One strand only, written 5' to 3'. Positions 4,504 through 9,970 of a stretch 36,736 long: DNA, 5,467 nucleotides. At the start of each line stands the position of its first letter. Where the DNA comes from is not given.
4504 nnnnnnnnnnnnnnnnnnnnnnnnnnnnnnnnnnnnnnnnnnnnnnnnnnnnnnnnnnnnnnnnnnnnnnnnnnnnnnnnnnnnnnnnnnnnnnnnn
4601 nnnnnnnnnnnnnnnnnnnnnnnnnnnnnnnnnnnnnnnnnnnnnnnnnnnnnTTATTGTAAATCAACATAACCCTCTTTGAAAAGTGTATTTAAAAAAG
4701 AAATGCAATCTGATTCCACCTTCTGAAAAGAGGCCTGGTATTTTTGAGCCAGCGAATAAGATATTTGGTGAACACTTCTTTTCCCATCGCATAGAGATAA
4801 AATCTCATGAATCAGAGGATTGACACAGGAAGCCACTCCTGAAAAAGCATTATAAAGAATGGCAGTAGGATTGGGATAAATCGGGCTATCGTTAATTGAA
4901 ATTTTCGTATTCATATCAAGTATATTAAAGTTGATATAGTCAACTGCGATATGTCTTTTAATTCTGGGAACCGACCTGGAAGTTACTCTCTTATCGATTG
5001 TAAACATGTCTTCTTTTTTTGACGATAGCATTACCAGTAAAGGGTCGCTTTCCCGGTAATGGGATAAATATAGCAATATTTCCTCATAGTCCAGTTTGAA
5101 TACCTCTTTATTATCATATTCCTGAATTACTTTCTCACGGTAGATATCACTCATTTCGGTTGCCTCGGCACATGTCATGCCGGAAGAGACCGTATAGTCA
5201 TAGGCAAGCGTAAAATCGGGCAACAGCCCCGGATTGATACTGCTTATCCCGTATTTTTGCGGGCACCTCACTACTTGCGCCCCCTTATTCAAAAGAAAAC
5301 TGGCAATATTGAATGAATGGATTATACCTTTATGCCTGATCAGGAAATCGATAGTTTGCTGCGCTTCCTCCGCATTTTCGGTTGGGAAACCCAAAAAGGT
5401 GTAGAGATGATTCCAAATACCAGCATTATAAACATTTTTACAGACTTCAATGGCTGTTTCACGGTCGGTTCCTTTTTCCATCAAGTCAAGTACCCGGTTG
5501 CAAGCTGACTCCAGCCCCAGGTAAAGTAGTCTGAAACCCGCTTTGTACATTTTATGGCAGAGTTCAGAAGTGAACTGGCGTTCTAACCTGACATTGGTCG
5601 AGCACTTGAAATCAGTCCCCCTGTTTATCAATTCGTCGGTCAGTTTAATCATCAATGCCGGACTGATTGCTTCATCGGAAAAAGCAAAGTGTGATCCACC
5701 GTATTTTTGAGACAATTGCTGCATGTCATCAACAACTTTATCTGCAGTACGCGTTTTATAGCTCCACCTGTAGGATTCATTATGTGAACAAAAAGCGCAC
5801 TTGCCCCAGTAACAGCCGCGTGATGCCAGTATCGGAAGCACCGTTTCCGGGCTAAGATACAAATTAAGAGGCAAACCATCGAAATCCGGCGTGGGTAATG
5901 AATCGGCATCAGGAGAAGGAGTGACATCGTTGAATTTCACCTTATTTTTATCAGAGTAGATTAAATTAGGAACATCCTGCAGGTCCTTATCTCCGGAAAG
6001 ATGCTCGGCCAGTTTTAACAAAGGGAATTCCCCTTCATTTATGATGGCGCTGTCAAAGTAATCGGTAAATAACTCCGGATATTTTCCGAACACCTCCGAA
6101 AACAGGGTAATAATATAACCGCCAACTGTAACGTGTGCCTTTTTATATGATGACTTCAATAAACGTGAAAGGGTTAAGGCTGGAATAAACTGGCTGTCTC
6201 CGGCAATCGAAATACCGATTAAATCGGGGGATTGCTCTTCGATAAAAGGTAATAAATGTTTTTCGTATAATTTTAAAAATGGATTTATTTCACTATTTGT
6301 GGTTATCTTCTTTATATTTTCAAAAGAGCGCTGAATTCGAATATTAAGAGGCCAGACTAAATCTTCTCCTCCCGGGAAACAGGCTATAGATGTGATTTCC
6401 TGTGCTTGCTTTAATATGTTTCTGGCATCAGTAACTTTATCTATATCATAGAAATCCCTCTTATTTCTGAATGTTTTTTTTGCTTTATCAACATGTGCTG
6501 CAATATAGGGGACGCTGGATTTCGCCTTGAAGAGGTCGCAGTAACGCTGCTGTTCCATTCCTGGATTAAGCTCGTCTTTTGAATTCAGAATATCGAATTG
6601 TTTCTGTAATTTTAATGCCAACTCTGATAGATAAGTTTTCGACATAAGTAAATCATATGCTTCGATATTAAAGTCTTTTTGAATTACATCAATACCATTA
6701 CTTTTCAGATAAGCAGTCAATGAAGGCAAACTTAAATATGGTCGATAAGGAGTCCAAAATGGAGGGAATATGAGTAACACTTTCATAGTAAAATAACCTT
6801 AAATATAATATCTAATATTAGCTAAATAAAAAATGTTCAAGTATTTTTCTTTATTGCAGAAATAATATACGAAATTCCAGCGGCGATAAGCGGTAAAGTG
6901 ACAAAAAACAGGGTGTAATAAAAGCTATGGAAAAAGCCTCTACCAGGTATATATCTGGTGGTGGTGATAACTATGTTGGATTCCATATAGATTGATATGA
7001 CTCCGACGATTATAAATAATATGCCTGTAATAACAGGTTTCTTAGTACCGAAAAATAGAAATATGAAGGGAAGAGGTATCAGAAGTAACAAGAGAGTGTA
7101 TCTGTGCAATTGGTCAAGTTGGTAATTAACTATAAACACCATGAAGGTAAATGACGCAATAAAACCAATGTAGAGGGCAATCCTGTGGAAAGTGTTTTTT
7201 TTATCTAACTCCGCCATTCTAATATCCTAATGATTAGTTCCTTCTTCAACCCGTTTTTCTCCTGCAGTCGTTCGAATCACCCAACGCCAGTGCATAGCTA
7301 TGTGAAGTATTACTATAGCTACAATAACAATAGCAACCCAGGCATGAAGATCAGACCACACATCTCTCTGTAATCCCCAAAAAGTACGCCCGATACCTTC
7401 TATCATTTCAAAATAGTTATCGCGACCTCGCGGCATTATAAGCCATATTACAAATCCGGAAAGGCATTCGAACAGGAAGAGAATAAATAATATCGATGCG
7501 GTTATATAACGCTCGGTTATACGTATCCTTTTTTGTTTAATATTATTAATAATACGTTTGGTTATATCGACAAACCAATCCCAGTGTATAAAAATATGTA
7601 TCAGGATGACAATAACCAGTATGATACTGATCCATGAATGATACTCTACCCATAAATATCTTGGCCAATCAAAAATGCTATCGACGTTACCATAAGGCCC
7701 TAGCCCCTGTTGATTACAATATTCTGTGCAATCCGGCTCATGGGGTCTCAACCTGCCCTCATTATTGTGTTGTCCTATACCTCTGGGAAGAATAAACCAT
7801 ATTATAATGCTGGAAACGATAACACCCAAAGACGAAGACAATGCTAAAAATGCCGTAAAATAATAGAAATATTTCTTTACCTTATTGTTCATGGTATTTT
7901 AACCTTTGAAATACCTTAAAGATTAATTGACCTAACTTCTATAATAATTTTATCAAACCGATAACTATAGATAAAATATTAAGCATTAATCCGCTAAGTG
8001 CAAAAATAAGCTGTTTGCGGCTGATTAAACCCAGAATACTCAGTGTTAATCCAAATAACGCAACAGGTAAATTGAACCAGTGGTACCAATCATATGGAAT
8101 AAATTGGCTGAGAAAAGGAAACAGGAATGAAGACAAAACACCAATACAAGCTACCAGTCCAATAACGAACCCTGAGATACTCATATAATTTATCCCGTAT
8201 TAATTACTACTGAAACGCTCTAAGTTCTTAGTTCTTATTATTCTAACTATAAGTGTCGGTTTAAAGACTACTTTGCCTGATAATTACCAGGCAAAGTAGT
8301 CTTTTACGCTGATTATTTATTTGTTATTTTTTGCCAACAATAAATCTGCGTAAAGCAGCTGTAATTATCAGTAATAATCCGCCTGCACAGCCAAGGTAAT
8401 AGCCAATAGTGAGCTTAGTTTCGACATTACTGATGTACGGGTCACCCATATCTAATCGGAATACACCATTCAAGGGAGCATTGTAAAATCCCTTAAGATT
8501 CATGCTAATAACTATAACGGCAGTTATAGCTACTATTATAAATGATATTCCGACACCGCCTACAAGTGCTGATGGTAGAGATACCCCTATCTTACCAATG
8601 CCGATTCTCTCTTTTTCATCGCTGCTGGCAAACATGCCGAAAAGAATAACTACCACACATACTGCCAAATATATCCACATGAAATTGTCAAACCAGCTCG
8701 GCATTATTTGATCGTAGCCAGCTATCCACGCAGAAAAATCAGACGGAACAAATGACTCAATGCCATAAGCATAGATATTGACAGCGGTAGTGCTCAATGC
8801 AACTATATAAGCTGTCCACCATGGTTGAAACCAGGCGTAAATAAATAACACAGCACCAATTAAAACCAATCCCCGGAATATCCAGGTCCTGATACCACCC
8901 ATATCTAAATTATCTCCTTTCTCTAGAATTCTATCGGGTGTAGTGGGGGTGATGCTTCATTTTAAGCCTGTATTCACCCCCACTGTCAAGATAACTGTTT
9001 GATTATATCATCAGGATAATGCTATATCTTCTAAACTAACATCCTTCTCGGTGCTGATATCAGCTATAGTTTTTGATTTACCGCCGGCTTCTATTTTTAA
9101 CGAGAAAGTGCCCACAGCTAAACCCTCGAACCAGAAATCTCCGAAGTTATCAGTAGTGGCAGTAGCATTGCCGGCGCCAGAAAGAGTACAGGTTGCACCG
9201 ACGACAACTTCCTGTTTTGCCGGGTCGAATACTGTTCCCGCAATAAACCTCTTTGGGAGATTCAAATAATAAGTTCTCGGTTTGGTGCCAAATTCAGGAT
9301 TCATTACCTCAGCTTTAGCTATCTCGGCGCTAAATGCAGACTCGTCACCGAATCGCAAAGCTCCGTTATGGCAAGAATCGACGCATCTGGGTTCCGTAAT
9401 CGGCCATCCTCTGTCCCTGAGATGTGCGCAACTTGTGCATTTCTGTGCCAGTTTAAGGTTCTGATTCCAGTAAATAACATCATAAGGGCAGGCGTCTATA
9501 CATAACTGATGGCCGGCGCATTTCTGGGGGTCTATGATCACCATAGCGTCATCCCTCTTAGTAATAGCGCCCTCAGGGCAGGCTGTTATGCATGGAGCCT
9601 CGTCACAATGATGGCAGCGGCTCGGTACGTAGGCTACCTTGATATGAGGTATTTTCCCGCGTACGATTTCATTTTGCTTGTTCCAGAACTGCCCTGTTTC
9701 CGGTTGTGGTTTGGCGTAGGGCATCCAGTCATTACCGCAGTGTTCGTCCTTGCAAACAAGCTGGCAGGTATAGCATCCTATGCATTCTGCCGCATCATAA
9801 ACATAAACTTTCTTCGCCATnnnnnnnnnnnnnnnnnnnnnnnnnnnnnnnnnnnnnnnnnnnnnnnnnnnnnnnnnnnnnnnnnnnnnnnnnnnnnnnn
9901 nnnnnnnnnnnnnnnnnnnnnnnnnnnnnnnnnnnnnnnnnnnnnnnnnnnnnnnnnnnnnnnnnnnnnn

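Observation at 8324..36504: Two diverged tandem copies of an uncharacterised cassette: propeller sensor kinase, OmpR regulator, Asp-less receiver and exported transhydroxylase-like molybdoenzyme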

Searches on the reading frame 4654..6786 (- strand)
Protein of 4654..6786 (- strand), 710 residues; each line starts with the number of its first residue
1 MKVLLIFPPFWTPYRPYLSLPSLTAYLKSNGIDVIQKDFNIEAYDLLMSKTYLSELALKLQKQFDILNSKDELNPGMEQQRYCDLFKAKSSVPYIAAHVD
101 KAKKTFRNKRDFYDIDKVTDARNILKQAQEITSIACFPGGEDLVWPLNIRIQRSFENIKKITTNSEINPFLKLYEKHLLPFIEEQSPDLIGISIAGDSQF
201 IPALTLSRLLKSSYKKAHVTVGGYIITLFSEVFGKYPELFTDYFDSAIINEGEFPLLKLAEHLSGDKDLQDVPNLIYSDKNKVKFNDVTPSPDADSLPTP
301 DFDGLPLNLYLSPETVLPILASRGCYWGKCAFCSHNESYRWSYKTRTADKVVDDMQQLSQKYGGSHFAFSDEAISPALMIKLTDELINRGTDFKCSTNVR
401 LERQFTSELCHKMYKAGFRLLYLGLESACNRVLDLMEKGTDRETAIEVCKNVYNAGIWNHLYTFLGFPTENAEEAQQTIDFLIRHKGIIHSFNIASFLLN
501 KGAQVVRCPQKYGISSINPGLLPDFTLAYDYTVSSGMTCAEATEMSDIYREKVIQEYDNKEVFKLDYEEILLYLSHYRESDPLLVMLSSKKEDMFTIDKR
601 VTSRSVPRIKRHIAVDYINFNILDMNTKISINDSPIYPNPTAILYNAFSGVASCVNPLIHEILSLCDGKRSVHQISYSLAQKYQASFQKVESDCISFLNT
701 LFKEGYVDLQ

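Call 4: search_protein_families(library=pfam, proteins=[window:4654-6786:-], max_evalue=0.01)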
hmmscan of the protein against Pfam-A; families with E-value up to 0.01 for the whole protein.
window:4654-6786:- (710 aa): 3 families
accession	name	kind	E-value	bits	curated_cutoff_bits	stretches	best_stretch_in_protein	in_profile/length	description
PF04055.27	Radical_SAM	-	5.4e-21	75.9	29.5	1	322-482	4-166/166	Radical SAM superfamily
PF05402.18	PqqD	-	6.8e-08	33.2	23.4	1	655-707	15-67/67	Coenzyme PQQ synthesis protein D (PqqD)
PF02310.24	B12-binding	-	1.7e-05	25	32.1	1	176-231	41-96/121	B12 binding domain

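Call 6: search_protein_families(library=ncbifam, proteins=[window:4654-6786:-], max_evalue=0.001)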
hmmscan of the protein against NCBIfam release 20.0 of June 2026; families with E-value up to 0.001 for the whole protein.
window:4654-6786:- (710 aa): 20 families
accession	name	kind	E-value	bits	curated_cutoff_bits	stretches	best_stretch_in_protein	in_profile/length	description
TIGR03975.1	rSAM_ocin_1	subfamily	7.4e-36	123.8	281.85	1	173-519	115-464/606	RiPP maturation radical SAM C-methyltransferase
TIGR04479.1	bcpD_PhpK_rSAM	subfamily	3e-25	88.6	600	1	177-487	101-411/504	PhpK family radical SAM P-methyltransferase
NF050148.1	rSAM_ApyD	equivalog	6.9e-23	80.9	750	1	182-483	70-364/645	RiPP biosynthesis radical SAM protein ApyD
TIGR04072.2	rSAM_ladder_B12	equivalog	1.7e-19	69.8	360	1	208-489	91-353/443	lipid biosynthesis B12-binding/radical SAM protein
TIGR02026.1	BchE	equivalog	1.5e-17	63.6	481.35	1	175-484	52-364/497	magnesium-protoporphyrin IX monomethyl ester anaerobic oxidative cyclase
TIGR04385.1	B12_rSAM_cofa1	equivalog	6.4e-16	58.6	450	1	156-482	36-361/438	B12 lower ligand biosynthesis radical SAM protein BzaD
TIGR03471.1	HpnJ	equivalog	2e-15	56.6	577.6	1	305-482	183-362/472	hopanoid biosynthesis associated radical SAM protein HpnJ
NF038361.1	rSAM_Sden_1168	equivalog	1.4e-14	53.5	575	1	173-483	127-449/560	Sden_1168 family B12-binding radical SAM P-methyltransferase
TIGR04014.1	B12_SAM_MJ_0865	equivalog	6.4e-14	51.6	360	1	232-482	76-333/434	methyl-coenzyme M reductase glutamine C-methyltransferase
TIGR04013.1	B12_SAM_MJ_1487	hypoth_equivalog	8e-14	51.3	251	2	232-360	80-194/382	TIGR04013 family B12-binding domain/radical SAM domain-containing protein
NF040542.1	rSAM_RCCLKC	equivalog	5.4e-13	48.9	450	1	185-482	47-347/423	arsinothricin biosynthesis radical SAM protein ArsL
TIGR04190.1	B12_SAM_Ta0216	equivalog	1.2e-10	40.7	500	1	203-483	96-392/554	TIGR04190 family B12-binding domain/radical SAM domain protein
TIGR04367.1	HpnR_B12_rSAM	equivalog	9.2e-10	37.6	650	1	178-448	52-316/490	hopanoid C-3 methylase HpnR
NF045585.1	rSAM_slr0320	equivalog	1.1e-08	34.1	775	1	315-481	234-405/511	photosystem II high light acclimation radical SAM protein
TIGR03859.1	PQQ_PqqD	equivalog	8.5e-08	32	46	1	656-706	30-79/81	pyrroloquinoline quinone biosynthesis peptide chaperone PqqD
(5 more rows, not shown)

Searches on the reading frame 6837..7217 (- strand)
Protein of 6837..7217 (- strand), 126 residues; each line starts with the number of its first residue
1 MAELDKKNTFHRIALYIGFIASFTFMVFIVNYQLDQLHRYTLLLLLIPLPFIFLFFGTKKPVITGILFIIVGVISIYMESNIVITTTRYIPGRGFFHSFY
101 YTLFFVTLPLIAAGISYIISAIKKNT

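Call 4: search_protein_families(library=pfam, proteins=[window:6837-7217:-], max_evalue=0.01)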
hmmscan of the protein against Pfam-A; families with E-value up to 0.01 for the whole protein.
window:6837-7217:- (126 aa): 1 family
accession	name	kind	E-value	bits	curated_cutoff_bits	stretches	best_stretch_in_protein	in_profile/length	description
PF24709.1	DUF7670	-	1.7e-05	25.6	29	1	14-124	17-113/118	Domain of unknown function (DUF7670)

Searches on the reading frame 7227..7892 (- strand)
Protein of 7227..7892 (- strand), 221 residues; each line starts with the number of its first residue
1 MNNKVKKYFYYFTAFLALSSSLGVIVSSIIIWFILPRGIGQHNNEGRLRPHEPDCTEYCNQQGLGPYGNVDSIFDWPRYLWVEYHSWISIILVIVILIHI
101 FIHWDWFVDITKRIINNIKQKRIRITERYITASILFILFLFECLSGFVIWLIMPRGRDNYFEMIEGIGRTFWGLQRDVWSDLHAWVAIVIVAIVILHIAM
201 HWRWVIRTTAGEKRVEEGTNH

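Call 4: search_protein_families(library=pfam, proteins=[window:7227-7892:-], max_evalue=0.01)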
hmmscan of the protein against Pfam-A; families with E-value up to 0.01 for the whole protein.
window:7227-7892:- (221 aa): 3 families
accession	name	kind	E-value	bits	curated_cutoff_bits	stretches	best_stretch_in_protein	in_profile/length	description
PF14358.11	DUF4405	-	2.8e-20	73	26.7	2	132-202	3-66/66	Domain of unknown function (DUF4405)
PF01292.26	Ni_hydr_CYTB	-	3.3e-08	33.9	30.1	1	78-201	37-162/179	Prokaryotic cytochrome b561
PF01794.25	Ferric_reduct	-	0.0075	16.8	28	0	152-208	13-62/121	Ferric reductase like transmembrane component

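Call 6: search_protein_families(library=ncbifam, proteins=[window:7227-7892:-], max_evalue=0.001)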
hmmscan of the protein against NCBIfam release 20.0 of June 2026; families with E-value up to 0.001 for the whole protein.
window:7227-7892:- (221 aa): 0 families

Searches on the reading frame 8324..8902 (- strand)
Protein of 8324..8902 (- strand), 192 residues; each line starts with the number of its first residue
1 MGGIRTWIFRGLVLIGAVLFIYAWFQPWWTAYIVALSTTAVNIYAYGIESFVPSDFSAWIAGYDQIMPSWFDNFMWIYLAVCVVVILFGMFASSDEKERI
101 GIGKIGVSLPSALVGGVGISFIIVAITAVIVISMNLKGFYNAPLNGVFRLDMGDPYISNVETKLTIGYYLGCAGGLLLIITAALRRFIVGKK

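Call 4: search_protein_families(library=pfam, proteins=[window:8324-8902:-], max_evalue=0.01)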
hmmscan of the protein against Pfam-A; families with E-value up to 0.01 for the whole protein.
window:8324-8902:- (192 aa): 0 families

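Call 6: search_protein_families(library=ncbifam, proteins=[window:8324-8902:-], max_evalue=0.001)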
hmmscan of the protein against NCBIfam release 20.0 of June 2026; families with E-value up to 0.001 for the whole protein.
window:8324-8902:- (192 aa): 0 families

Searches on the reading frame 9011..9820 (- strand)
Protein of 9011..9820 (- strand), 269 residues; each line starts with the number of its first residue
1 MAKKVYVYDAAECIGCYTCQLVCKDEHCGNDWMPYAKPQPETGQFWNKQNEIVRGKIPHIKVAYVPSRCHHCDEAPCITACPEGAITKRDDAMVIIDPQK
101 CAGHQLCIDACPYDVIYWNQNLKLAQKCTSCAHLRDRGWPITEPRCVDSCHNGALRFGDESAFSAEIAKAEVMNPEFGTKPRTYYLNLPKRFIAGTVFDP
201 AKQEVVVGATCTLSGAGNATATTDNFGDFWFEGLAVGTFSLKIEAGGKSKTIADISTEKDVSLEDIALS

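Call 4: search_protein_families(library=pfam, proteins=[window:9011-9820:-], max_evalue=0.01)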
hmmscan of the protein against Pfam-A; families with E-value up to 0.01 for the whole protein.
window:9011-9820:- (269 aa): 14 families
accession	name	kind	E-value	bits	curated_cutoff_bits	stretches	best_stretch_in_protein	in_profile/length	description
PF13247.11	Fer4_11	-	1e-25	90.2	26.2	1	61-159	2-99/100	4Fe-4S dicluster domain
PF12838.12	Fer4_7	-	4.1e-11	43.6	27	2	68-115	1-52/52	4Fe-4S dicluster domain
PF13620.12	CarboxypepD_reg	-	7.2e-11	42.7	32.3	1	193-260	2-74/82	Carboxypeptidase regulatory-like domain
PF13187.11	Fer4_9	-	3e-08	34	27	2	12-86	1-52/52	4Fe-4S dicluster domain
PF12837.12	Fer4_6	-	3e-07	30.5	25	1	61-86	1-24/24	4Fe-4S binding domain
PF13237.11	Fer4_10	-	1.3e-06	28.7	25.5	1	63-112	3-53/53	4Fe-4S dicluster domain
PF12797.12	Fer4_2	-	2.7e-06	27.4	24.5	2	93-113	2-22/22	4Fe-4S binding domain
PF00037.32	Fer4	-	7.9e-06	25.9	21.1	0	94-117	1-24/24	4Fe-4S binding domain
PF13715.12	CarbopepD_reg_2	-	3.4e-05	24.2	32.2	1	193-261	1-68/88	CarboxypepD_reg-like domain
PF14697.11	Fer4_21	-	3.9e-05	24.1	35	1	67-116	6-57/59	4Fe-4S dicluster domain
PF12800.12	Fer4_4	-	0.00023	21.7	24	0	98-114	1-17/17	4Fe-4S binding domain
PF13484.11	Fer4_16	-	0.00048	21.3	30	0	68-101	1-29/66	4Fe-4S double cluster binding domain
PF25160.1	LdpA_Fe-S-bd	-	0.00057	20.1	27.6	1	74-117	6-44/49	LdpA Fe-S cluster-binding domain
PF12798.12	Fer4_3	-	0.003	18.7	27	0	101-114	1-14/15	4Fe-4S binding domain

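Call 6: search_protein_families(library=ncbifam, proteins=[window:9011-9820:-], max_evalue=0.001)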
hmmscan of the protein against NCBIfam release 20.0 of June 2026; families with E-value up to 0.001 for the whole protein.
window:9011-9820:- (269 aa): 44 families (the best 25 are shown)
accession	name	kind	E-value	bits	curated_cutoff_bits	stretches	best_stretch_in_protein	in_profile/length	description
NF011569.0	PRK14993.1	equivalog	2.3e-30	105.9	416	1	7-194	47-230/244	tetrathionate reductase subunit TtrB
NF041715.1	arsenate_red_ArrB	equivalog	6.1e-30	104.5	450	2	6-121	5-109/233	arsenate respiratory reductase iron-sulfur subunit ArrB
TIGR02951.1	DMSO_dmsB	equivalog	3.7e-28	98.6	214.1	1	6-159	4-152/161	DMSO/selenate family reductase complex B subunit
TIGR03478.1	DMSO_red_II_bet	subfamily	2.4e-27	95.7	480.7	1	36-186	100-253/321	DMSO reductase family type II enzyme, iron-sulfur subunit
TIGR03149.1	cyt_nit_nrfC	equivalog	2.5e-22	79.3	377.6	1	6-184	41-214/225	cytochrome c nitrite reductase Fe-S protein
NF042979.1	EthbenzDh_ebdB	equivalog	9.4e-21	74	740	1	39-186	125-275/354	ethylbenzene dehydrogenase subunit beta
NF009451.0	PRK12809.1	equivalog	9.5e-21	73.7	1154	1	4-163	3-142/639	formate-dependent uric acid utilization protein YgfT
NF008134.0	PRK10882.1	equivalog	2.8e-19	69.4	263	1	7-176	42-224/329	hydrogenase 2 operon protein HybA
NF045797.1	DsrO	equivalog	8.7e-19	67.9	200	1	9-186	49-234/235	sulfate reduction electron transfer complex DsrMKJOP subunit DsrO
TIGR01660.1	narH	equivalog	2e-18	66.1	524.05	1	48-150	162-262/492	nitrate reductase subunit beta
NF045715.1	sulf_resp_HmcB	equivalog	3e-16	59.4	420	1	6-163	39-201/307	sulfate respiration complex iron-sulfur protein HmcB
NF009408.0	PRK12769.1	equivalog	3e-16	58.7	1003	1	7-165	6-152/659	formate-dependent uric acid utilization protein AegA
TIGR01582.1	FDH-beta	equivalog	3.3e-14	52.7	334.7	1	8-162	26-184/283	formate dehydrogenase subunit beta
NF007382.0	PRK09898.1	equivalog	4.3e-13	49.3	213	1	2-133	57-188/208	ferredoxin-like protein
NF007658.0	PRK10330.1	equivalog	8.1e-13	48.3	260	1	6-116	5-104/181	electron transport protein HydN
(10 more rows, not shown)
